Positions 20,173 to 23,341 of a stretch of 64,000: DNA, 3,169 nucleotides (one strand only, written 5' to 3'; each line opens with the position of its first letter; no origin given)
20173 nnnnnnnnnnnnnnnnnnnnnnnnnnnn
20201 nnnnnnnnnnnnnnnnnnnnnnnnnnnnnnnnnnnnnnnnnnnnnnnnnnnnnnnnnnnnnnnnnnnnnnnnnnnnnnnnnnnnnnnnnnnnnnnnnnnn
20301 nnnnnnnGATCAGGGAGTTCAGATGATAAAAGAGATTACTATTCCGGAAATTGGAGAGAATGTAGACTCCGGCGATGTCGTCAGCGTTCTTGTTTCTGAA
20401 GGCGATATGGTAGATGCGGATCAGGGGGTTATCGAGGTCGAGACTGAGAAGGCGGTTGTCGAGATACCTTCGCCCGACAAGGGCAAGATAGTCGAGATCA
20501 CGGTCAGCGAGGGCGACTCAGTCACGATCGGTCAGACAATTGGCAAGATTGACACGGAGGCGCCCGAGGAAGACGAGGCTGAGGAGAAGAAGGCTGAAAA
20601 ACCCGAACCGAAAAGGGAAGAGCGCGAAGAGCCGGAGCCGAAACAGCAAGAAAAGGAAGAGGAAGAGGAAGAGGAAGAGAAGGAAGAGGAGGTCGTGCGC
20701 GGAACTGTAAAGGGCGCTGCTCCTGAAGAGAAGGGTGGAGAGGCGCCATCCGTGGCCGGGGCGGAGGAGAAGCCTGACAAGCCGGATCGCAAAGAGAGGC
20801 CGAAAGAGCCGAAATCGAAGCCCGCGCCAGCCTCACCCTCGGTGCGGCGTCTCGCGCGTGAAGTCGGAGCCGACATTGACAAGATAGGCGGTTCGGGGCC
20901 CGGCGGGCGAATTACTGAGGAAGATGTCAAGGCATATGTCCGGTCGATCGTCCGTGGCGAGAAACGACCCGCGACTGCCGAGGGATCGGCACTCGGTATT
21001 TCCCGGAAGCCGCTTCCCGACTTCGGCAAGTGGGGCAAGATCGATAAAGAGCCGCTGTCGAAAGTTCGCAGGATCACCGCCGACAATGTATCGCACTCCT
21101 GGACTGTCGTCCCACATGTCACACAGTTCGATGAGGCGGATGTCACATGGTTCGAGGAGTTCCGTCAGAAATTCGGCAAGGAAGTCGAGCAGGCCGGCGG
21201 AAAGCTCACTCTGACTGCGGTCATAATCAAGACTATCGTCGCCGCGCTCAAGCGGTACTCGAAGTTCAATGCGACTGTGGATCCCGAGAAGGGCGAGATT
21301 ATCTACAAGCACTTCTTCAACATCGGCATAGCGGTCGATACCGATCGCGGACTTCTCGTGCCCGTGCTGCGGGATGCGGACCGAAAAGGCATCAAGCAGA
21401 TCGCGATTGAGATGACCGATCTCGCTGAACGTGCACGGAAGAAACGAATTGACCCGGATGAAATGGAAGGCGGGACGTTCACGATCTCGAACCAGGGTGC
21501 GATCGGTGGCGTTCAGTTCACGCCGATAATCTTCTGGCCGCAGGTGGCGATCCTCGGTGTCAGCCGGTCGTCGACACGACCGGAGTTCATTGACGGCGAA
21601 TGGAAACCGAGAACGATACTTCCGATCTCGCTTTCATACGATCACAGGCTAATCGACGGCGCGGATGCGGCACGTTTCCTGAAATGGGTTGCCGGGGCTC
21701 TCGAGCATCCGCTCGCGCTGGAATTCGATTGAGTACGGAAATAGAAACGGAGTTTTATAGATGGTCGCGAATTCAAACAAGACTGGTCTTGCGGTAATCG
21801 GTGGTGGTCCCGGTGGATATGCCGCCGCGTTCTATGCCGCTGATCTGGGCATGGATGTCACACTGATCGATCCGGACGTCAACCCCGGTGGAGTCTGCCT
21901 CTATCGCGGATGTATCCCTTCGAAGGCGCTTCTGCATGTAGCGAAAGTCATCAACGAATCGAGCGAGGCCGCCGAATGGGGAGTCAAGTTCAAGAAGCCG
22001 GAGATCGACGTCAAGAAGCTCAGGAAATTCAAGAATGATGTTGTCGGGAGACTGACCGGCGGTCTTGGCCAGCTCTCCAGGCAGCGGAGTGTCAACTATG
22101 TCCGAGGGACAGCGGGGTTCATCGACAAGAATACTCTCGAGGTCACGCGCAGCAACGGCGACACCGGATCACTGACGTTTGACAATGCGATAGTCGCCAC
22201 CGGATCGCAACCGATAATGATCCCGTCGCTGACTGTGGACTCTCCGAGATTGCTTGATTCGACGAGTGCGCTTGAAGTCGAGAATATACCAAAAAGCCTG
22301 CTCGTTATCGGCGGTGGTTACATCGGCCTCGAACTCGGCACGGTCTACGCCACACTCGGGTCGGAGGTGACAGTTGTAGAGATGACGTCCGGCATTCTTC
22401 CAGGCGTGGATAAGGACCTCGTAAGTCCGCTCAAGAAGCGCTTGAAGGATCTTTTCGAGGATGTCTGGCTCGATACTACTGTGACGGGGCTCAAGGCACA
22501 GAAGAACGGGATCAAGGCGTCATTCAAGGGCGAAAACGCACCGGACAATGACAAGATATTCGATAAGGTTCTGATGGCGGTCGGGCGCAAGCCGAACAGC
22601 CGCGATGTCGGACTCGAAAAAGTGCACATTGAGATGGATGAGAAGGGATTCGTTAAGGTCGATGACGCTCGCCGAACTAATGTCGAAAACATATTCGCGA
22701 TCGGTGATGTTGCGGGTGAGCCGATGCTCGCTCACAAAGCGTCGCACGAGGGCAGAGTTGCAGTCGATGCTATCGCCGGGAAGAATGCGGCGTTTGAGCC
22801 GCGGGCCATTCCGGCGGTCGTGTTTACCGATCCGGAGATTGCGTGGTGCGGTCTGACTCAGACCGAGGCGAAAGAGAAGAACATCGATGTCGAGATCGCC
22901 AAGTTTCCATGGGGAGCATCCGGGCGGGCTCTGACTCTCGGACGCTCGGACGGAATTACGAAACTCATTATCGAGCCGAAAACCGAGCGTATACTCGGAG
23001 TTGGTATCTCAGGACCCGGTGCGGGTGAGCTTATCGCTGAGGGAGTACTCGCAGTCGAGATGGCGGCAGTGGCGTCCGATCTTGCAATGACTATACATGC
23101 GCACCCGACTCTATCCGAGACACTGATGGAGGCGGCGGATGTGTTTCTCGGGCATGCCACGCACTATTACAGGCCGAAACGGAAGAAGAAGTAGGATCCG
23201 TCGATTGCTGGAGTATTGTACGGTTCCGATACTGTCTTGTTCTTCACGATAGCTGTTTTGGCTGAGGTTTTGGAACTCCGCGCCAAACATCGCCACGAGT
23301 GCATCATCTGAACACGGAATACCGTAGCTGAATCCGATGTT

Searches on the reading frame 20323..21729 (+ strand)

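Call 14: search_protein_families(library=pfam, proteins=[window:20323-21729:+], max_evalue=0.001)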
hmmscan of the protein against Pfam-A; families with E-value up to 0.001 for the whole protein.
window:20323-21729:+ (469 aa): 4 families
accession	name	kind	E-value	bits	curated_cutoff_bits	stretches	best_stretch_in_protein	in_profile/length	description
PF00198.28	2-oxoacid_dh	-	9.7e-81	271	23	1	241-465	5-229/232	2-oxoacid dehydrogenases acyltransferase (catalytic domain)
PF00364.28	Biotin_lipoyl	-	1.8e-18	66.6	22.1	1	3-76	1-73/73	Biotin-requiring enzyme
PF02817.22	E3_binding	-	3.2e-14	53.3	23.7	1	169-203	2-36/36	e3 binding domain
PF13533.13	Biotin_lipoyl_2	-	8.9e-05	22.7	29.8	0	54-77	9-32/32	Biotin-lipoyl like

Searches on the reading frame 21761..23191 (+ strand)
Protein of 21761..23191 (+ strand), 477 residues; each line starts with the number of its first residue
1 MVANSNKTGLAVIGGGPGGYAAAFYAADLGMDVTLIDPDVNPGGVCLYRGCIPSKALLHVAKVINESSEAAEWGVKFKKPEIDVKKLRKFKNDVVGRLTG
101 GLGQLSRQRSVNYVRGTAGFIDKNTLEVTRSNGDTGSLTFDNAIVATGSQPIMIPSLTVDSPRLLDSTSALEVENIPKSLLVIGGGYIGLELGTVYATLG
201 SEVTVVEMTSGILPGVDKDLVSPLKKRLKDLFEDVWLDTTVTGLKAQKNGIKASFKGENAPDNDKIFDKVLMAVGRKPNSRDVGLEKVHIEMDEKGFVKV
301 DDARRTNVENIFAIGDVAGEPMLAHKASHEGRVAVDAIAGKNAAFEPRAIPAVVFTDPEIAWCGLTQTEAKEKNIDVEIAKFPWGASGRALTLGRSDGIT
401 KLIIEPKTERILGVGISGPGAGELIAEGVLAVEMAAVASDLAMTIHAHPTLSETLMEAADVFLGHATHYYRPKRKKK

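Call 14: search_protein_families(library=pfam, proteins=[window:21761-23191:+], max_evalue=0.001)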
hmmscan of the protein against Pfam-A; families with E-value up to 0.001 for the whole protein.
window:21761-23191:+ (477 aa): 12 families
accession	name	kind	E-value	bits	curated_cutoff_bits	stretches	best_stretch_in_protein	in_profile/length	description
PF07992.20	Pyr_redox_2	-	7.1e-65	219.7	26.1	1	10-331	3-291/291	Pyridine nucleotide-disulphide oxidoreductase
PF02852.28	Pyr_redox_dim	-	1.7e-36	125.2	25.3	1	350-459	1-110/110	Pyridine nucleotide-disulphide oxidoreductase, dimerisation domain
PF00070.33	Pyr_redox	-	2.3e-21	76.5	22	1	180-251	2-73/82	Pyridine nucleotide-disulphide oxidoreductase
PF13738.12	Pyr_redox_3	-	5.8e-09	36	30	1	137-315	122-305/305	Pyridine nucleotide-disulphide oxidoreductase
PF12831.13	FAD_oxidored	-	6.4e-06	26.1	27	1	11-46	3-38/416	FAD dependent oxidoreductase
PF03721.20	UDPG_MGDP_dh_N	-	3e-05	24.1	27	1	181-237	4-60/187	UDP-glucose/GDP-mannose dehydrogenase family, NAD binding domain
PF01134.28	GIDA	-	3.2e-05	23.6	22.1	1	11-66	3-55/391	Glucose inhibited division protein A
PF01262.27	AlaDh_PNT_C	-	4.9e-05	23.3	23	0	10-39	31-60/214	Alanine dehydrogenase/PNT, C-terminal domain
PF13450.12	NAD_binding_8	-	5.9e-05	23.7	21.9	1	12-46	1-35/68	NAD(P)-binding Rossmann-like domain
PF01494.25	FAD_binding_3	-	7.4e-05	22.6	22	0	181-335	5-117/349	FAD binding domain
PF01266.30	DAO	-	0.00014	22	27.9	0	11-43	3-35/353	FAD dependent oxidoreductase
PF00890.30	FAD_binding_2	-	0.00036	20.3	20.4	0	11-38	3-30/414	FAD binding domain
